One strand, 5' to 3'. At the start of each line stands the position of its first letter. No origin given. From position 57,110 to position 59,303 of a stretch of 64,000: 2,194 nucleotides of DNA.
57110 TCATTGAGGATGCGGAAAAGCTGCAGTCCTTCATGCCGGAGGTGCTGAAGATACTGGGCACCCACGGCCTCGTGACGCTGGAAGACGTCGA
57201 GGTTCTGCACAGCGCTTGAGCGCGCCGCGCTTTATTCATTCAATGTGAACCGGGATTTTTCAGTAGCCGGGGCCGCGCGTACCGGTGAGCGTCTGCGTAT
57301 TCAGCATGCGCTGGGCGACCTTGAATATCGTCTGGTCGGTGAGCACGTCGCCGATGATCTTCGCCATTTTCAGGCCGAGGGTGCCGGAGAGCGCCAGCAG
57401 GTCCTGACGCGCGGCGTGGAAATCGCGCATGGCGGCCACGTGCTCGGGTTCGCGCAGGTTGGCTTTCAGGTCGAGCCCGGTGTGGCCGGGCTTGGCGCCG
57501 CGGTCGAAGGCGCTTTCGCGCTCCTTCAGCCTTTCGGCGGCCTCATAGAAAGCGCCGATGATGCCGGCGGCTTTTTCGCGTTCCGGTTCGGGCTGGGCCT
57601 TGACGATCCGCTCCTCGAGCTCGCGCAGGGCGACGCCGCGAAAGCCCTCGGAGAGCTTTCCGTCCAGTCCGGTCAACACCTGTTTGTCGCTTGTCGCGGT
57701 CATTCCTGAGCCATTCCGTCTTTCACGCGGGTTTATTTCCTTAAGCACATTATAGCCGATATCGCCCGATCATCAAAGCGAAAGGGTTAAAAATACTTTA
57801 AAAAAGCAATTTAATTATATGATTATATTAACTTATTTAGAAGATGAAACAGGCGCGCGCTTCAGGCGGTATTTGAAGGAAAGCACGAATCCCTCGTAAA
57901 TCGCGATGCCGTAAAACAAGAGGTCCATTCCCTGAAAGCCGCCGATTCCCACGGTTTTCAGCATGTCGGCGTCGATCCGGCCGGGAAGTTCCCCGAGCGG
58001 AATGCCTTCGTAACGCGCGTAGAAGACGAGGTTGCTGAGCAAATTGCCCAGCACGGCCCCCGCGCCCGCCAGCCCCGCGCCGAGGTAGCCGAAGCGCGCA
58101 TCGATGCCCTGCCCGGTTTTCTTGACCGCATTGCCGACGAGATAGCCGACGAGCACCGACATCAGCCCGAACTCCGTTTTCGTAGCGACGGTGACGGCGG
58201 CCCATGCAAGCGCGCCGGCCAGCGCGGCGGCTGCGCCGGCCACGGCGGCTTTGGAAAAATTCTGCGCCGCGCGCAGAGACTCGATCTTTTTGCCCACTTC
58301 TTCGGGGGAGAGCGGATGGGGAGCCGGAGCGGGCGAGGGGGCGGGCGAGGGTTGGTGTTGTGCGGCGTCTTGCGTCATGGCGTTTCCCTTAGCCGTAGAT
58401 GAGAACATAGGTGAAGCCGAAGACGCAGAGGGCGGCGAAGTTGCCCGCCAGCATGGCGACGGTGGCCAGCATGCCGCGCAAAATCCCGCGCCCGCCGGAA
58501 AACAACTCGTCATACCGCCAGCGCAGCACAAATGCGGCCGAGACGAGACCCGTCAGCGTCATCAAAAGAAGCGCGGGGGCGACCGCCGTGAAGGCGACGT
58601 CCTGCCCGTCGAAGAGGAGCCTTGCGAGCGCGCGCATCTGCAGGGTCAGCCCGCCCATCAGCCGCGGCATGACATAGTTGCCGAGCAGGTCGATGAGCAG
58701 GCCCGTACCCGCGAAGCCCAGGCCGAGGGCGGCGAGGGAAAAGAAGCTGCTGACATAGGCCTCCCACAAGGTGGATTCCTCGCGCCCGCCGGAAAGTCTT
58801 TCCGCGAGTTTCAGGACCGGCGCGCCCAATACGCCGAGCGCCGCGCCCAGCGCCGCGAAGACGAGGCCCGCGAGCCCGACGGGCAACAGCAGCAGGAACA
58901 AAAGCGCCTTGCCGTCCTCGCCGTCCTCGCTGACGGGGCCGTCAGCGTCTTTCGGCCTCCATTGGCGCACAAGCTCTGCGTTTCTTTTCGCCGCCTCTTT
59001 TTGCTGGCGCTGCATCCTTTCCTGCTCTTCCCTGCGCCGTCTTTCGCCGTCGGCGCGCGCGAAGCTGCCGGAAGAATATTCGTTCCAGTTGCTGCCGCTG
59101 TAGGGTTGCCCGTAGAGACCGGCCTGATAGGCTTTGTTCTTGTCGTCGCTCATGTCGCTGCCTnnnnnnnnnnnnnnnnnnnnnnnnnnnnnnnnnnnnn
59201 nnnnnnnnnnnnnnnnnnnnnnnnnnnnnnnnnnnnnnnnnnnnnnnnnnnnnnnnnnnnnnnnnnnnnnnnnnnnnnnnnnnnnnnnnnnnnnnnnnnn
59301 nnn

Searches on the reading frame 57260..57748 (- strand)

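Call 3: search_protein_families(library=pfam, proteins=[window:57260-57748:-], max_evalue=1)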
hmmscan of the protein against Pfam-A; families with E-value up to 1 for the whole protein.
window:57260-57748:- (162 aa): 0 families

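Call 4: search_protein_families(library=ncbifam, proteins=[window:57260-57748:-], max_evalue=1)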
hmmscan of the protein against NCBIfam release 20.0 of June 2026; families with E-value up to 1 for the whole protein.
window:57260-57748:- (162 aa): 1 family
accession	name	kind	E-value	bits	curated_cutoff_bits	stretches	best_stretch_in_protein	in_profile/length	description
NF041893.1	TraI_MobP_relax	equivalog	0.13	11.2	250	1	5-78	222-280/502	TraI/MobA(P) family conjugative relaxase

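Call 18: search_protein_families(library=padloc, proteins=[window:57260-57748:-], max_evalue=1)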
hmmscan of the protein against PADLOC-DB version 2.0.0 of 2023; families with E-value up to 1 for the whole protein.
window:57260-57748:- (162 aa): 0 families

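Call 19: search_protein_families(library=phrogs, proteins=[window:57260-57748:-], max_evalue=1)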
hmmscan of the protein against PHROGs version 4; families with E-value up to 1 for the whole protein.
window:57260-57748:- (162 aa): 0 families

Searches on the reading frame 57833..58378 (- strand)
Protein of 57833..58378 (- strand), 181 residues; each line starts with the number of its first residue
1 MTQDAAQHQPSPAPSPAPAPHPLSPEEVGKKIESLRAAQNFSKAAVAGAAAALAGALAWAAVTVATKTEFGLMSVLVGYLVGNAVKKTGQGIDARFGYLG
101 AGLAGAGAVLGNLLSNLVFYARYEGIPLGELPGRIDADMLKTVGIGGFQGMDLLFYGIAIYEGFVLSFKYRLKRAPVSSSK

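Call 3: search_protein_families(library=pfam, proteins=[window:57833-58378:-], max_evalue=1)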
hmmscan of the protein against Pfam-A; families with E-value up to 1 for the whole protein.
window:57833-58378:- (181 aa): 1 family
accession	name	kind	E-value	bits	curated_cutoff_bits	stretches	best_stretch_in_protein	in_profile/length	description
PF21351.2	TetR_C_41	-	0.083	13.6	27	1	29-67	49-87/108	Tetracyclin repressor-like, C-terminal domain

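Call 4: search_protein_families(library=ncbifam, proteins=[window:57833-58378:-], max_evalue=1)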
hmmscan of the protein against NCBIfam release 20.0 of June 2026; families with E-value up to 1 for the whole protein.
window:57833-58378:- (181 aa): 1 family
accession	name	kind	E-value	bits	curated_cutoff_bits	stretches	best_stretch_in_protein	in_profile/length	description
NF043076.1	PHA_gran_PhaM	subfamily_domain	0.086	12.4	38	1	21-39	5-23/52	PhaM family polyhydroxyalkanoate granule multifunctional regulatory protein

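Call 13: find_homologous_proteins(query=window:57833-58378:-, max_evalue=0.001)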
Query window:57833-58378:- (181 aa): 118 proteins with E <= 0.001 among 8000 candidates.
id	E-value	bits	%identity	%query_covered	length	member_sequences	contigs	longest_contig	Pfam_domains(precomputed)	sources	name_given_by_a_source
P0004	3.0e-110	384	100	100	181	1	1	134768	-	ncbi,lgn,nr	ncbi:MAG: hypothetical protein GC185_08055 [Alphaproteobacteria bacterium]|nr:hypothetical protein [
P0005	3.0e-42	162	50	94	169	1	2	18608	-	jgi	jgi:hypothetical protein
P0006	2.9e-41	159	55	87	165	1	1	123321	-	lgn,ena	-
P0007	1.2e-40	157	51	87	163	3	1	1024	-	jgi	jgi:hypothetical protein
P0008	4.4e-40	155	52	81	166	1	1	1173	-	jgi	jgi:hypothetical protein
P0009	1.7e-38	150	55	75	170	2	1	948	-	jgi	jgi:hypothetical protein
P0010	7.3e-38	148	50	86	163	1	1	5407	-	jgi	jgi:hypothetical protein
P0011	9.3e-37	144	49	85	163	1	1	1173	-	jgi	-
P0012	4.4e-35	139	46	90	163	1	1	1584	-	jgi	-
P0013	1.2e-34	137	49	87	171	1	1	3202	-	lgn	-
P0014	8.2e-34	135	51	78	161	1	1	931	-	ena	-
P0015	1.5e-33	134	47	88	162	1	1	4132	-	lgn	-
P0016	1.8e-33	134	48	80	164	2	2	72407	-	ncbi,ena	-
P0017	2.7e-33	133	47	85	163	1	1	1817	-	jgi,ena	-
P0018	4.5e-33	132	47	86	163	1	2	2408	-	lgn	-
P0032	3.4e-29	120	41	88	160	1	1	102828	-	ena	-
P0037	5.4e-28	116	42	96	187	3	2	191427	-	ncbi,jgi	jgi:hypothetical protein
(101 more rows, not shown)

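Call 14: find_encoding_contigs(protein=P0006, flank=8000, max_places=3)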
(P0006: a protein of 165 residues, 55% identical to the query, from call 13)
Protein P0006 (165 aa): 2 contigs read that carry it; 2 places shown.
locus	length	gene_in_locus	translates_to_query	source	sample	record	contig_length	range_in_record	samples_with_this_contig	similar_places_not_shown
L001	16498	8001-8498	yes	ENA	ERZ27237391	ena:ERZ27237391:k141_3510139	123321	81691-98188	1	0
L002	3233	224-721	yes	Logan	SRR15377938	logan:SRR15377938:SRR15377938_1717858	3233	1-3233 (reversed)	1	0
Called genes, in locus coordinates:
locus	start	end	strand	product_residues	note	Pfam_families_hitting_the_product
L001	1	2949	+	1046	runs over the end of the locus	PF18327:PRODH, PF14850:Pro_dh-DNA_bdg, PF01619:Pro_dh, PF00171:Aldedh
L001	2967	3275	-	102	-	-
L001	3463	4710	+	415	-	PF12832:MFS_1_like, PF07690:MFS_1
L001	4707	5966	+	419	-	PF02040:ArsB, PF03600:CitMHS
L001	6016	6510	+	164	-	PF06127:Mpo1-like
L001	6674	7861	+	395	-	PF00355:Rieske, PF00848:Ring_hydroxyl_A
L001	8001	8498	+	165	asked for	-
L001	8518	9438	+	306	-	PF09935:DUF2167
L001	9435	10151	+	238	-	PF02163:Peptidase_M50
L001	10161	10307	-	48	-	-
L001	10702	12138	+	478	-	PF04909:Amidohydro_2 (weak)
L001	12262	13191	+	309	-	PF03328:HpcH_HpaI, PF15617:C-C_Bond_Lyase (weak)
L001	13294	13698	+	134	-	PF01124:MAPEG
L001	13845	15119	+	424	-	-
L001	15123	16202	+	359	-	-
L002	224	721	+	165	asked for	-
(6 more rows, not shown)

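Call 15: find_encoding_contigs(protein=P0016, flank=8000, max_places=3)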
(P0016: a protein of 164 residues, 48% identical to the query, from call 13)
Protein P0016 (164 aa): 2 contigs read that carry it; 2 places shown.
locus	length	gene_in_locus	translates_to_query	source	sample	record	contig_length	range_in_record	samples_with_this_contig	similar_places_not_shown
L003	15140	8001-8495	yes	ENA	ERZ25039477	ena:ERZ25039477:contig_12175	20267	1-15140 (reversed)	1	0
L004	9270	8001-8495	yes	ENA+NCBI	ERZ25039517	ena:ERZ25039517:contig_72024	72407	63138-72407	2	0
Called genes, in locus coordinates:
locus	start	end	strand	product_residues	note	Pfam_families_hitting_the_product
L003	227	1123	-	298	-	PF00793:DAHP_synth_1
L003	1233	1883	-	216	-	PF00300:His_Phos_1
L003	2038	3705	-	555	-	PF06418:CTP_synth_N, PF00117:GATase, PF07722:Peptidase_C26 (faint)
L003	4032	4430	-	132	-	-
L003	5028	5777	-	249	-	PF00106:adh_short, PF08659:KR, PF23441:SDR, PF13561:adh_short_C2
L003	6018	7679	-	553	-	PF00656:Peptidase_C14, PF07007:LprI (faint)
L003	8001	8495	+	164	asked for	-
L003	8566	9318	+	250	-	PF02163:Peptidase_M50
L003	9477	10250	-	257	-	-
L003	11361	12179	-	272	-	PF00202:Aminotran_3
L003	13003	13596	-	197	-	PF14345:GDYXXLXY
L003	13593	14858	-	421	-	PF09925:DUF2157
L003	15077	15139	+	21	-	?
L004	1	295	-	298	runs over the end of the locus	PF00793:DAHP_synth_1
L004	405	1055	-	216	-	PF00300:His_Phos_1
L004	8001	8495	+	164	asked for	-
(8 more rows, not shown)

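Call 18: search_protein_families(library=padloc, proteins=[window:57833-58378:-], max_evalue=1)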
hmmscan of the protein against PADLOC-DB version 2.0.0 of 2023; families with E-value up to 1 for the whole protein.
window:57833-58378:- (181 aa): 0 families

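Call 19: search_protein_families(library=phrogs, proteins=[window:57833-58378:-], max_evalue=1)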
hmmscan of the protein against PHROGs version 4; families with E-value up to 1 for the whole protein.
window:57833-58378:- (181 aa): 0 families

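Call 51: search_protein_families(library=pfam, alignment_id=A4, max_evalue=0.1)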
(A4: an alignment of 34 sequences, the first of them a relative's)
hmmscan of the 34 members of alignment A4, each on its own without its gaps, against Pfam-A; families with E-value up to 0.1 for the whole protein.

A. member 1, P0004 (181 aa): 1 family
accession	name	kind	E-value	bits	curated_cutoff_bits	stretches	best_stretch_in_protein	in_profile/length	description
PF21351.2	TetR_C_41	-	0.083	13.6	27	0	29-67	49-87/108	Tetracyclin repressor-like, C-terminal domain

B. families by the number of members that match (of 34 scanned): 16 families
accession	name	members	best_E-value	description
PF01384.25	PHO4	5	0.00062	Phosphate transporter family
PF24368.1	DUF7524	4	0.0049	Family of unknown function (DUF7524)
PF01925.25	TauE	1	0.001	Sulfite exporter TauE/SafE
PF13729.12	TraF_2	1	0.019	F plasmid transfer operon, TraF, protein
PF01027.25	Bax1-I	1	0.036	Inhibitor of apoptosis-promoting Bax1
PF01034.25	Syndecan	1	0.039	Syndecan domain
PF12773.13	DZR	1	0.047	Double zinc ribbon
PF24458.1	DUF7573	1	0.051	Domain of unknown function (DUF7573)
PF03817.18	MadL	1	0.058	Malonate transporter MadL subunit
PF13660.11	DUF4147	1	0.067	Domain of unknown function (DUF4147)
PF10785.14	NADH-u_ox-rdase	1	0.073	NADH-ubiquinone oxidoreductase complex I, 21 kDa subunit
PF04810.20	zf-Sec23_Sec24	1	0.076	Sec23/Sec24 zinc finger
PF11833.13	CPP1-like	1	0.077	Protein CHAPERONE-LIKE PROTEIN OF POR1-like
PF21351.2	TetR_C_41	1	0.083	Tetracyclin repressor-like, C-terminal domain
PF10080.14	FtrD-like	1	0.092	Membrane iron-sulfur containing protein FtrD-like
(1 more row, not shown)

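Call 66: find_encoding_contigs(protein=P0037, flank=5000, max_places=2)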
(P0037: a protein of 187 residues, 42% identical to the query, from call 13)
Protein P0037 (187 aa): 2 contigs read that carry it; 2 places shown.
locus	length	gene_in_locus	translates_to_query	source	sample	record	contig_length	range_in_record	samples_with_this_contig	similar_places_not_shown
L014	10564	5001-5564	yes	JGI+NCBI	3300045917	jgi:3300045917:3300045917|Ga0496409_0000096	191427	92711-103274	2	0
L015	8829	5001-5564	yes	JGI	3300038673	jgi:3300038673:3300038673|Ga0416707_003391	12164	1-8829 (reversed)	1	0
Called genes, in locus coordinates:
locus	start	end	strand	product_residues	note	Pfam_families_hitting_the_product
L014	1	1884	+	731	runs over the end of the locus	PF08206:OB_RNB, PF17876:CSD2, PF18614:RNase_II_C_S1 (faint), PF00773:RNB, PF00575:S1 (weak)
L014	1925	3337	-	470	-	PF02233:PNTB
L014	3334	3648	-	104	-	PF12769:PNTB_4TM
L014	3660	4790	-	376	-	PF05222:AlaDh_PNT_N, PF02826:2-Hacid_dh_C (faint), PF01262:AlaDh_PNT_C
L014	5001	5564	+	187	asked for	-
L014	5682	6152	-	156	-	-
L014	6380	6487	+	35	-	-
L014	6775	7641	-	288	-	PF13277:YmdB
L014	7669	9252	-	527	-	PF12072:RNase_Y_N, PF00013:KH_1, PF01966:HD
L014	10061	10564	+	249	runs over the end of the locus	PF20772:TACO1_YebC_N, PF01709:Transcrip_reg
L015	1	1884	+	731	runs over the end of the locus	PF08206:OB_RNB, PF17876:CSD2, PF18614:RNase_II_C_S1 (faint), PF00773:RNB, PF00575:S1 (weak)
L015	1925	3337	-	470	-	PF02233:PNTB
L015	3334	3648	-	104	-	PF12769:PNTB_4TM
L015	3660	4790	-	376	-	PF05222:AlaDh_PNT_N, PF02826:2-Hacid_dh_C (faint), PF01262:AlaDh_PNT_C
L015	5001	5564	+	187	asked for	-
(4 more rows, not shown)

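Call 67: find_encoding_contigs(protein=P0032, flank=5000, max_places=2)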
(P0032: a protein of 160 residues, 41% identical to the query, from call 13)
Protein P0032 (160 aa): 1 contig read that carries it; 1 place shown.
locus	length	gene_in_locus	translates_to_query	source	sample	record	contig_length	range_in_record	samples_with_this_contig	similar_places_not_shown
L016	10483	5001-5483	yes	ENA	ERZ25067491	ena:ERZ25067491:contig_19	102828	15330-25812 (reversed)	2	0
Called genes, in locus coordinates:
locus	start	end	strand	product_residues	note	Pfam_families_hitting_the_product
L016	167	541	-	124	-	PF09538:FYDLN_acid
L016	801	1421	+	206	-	PF00406:ADK (faint), PF02224:Cytidylate_kin, PF13189:Cytidylate_kin2 (weak), PF13207:AAA_17 (weak)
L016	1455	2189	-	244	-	PF12840:HTH_20, PF01022:HTH_5 (weak), PF12802:MarR_2, PF13412:HTH_24 (faint)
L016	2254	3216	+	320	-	PF00892:EamA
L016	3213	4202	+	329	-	PF00296:Bac_luciferase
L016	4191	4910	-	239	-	PF02163:Peptidase_M50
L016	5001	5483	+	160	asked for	-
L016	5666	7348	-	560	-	PF02463:SMC_N (faint), PF00005:ABC_tran, PF13304:AAA_21 (faint), PF13401:AAA_22 (faint), PF12848:ABC_tran_Xtn, PF00005:ABC_tran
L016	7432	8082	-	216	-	PF13671:AAA_33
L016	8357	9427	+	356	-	-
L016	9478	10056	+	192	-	PF00702:Hydrolase, PF12710:HAD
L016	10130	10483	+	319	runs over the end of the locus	PF04055:Radical_SAM, PF12544:LAM_C (weak)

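Call 79: find_related_loci(query=A4, collection=metagenome_contigs, flank=6000)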
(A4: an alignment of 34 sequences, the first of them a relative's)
Query A4 (181 aa) in metagenome_contigs; peptide patterns used: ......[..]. (x = any residue, [..] = any of these).
267 stretches matched a pattern; 223 encode a relative of the query (tblastn E <= 1e-3); the best 80 are kept; 80 distinct loci.
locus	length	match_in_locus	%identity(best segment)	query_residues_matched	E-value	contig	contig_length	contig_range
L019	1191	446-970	46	1-180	4e-44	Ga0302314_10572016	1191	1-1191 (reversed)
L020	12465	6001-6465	48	20-174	1e-40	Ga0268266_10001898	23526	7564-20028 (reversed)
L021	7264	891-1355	48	20-174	1e-39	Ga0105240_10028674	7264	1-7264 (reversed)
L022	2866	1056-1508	48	24-174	7e-39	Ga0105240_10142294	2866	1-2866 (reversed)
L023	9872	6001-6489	41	1-169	4e-37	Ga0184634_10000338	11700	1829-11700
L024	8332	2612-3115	42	2-169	4e-36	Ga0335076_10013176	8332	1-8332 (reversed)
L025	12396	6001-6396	49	40-171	5e-35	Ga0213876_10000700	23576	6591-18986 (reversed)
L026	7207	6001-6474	50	11-169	1e-34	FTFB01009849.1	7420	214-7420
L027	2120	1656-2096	41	23-169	3e-34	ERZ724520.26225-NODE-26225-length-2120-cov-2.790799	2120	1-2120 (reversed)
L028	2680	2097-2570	39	23-181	1e-34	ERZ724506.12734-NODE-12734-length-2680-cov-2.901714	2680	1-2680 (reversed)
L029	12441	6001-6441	41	23-169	3e-34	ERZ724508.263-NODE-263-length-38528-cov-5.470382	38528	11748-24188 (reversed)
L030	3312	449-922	48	11-169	2e-34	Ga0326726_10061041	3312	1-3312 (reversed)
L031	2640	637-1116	44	7-169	8e-34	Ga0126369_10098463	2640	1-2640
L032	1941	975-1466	45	5-172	1e-33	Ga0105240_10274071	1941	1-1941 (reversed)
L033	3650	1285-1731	44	23-169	2e-33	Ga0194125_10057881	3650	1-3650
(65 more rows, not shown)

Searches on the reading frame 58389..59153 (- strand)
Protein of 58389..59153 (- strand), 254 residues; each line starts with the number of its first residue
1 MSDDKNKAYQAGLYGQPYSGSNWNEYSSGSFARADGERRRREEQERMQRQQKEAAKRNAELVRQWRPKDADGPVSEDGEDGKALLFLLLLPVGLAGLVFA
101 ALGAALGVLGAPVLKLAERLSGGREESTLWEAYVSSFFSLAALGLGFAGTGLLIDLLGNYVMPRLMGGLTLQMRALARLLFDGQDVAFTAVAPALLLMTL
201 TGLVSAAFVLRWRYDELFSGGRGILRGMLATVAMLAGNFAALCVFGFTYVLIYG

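Call 3: search_protein_families(library=pfam, proteins=[window:58389-59153:-], max_evalue=1)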
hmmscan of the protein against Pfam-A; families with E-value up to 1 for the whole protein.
window:58389-59153:- (254 aa): 1 family
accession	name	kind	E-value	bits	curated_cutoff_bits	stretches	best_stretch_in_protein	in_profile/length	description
PF15281.11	Consortin_C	-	0.35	11.3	30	1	40-105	15-75/114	Consortin C-terminus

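Call 4: search_protein_families(library=ncbifam, proteins=[window:58389-59153:-], max_evalue=1)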
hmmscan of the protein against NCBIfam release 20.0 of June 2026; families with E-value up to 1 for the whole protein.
window:58389-59153:- (254 aa): 0 families

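Call 18: search_protein_families(library=padloc, proteins=[window:58389-59153:-], max_evalue=1)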
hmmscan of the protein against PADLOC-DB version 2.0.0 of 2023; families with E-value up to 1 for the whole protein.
window:58389-59153:- (254 aa): 0 families

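Call 19: search_protein_families(library=phrogs, proteins=[window:58389-59153:-], max_evalue=1)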
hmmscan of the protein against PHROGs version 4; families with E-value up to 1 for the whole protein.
window:58389-59153:- (254 aa): 0 families
